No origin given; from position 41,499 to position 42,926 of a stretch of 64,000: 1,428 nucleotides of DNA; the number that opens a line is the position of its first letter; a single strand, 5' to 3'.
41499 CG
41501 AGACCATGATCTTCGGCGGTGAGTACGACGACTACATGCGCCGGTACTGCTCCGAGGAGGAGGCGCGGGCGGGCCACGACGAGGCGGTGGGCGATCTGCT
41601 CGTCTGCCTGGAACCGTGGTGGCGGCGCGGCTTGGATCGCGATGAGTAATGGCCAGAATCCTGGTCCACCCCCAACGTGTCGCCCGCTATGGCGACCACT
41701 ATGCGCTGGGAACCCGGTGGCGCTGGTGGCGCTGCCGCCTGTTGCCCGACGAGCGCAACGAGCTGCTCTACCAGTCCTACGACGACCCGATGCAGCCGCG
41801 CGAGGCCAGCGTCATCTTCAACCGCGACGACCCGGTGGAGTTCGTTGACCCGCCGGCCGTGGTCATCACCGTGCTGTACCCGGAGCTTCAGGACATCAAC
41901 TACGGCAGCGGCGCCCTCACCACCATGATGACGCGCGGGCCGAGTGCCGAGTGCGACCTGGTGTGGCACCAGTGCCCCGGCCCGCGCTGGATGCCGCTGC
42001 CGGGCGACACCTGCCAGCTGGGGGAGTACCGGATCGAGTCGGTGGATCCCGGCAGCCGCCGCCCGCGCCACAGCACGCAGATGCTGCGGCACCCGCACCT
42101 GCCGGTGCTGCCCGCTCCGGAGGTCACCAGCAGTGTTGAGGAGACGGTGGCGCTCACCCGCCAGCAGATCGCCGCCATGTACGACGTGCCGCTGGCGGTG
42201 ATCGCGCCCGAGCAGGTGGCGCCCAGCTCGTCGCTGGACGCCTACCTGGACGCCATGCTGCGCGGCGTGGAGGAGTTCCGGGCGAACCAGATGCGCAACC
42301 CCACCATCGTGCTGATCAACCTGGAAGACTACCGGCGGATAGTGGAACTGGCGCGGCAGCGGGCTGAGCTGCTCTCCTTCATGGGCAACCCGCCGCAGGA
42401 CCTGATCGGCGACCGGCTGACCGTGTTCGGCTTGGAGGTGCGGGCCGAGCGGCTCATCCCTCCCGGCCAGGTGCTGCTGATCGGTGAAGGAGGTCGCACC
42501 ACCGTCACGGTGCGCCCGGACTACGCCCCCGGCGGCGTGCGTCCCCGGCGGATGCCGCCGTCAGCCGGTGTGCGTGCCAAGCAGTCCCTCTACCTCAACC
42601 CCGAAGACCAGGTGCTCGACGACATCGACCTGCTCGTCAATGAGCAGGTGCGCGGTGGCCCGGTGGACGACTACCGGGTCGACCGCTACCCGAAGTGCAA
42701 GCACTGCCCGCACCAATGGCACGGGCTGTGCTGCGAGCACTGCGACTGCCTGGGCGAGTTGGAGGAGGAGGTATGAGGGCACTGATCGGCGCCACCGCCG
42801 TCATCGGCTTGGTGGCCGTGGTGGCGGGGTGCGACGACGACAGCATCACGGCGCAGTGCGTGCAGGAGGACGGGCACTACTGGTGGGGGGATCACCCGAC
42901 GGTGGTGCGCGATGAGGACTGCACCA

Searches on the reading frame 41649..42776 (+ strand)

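Call 14: search_protein_families(library=pfam, proteins=[window:41649-42776:+], max_evalue=0.01)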
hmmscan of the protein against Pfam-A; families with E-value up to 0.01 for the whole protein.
window:41649-42776:+ (375 aa): 0 families

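Call 16: search_protein_families(library=phrogs, proteins=[window:41649-42776:+], max_evalue=0.001)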
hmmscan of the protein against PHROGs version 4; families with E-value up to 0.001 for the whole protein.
window:41649-42776:+ (375 aa): 3 families
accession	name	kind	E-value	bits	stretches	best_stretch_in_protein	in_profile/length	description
phrog_16713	-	unknown function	1.4e-08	35.8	1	317-373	2-65/272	-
phrog_11256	-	DNA, RNA and nucleotide metabolism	6.8e-05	23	1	322-361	6-47/387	DNA binding protein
phrog_38483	-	unknown function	0.00015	22.1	1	322-361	4-46/297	-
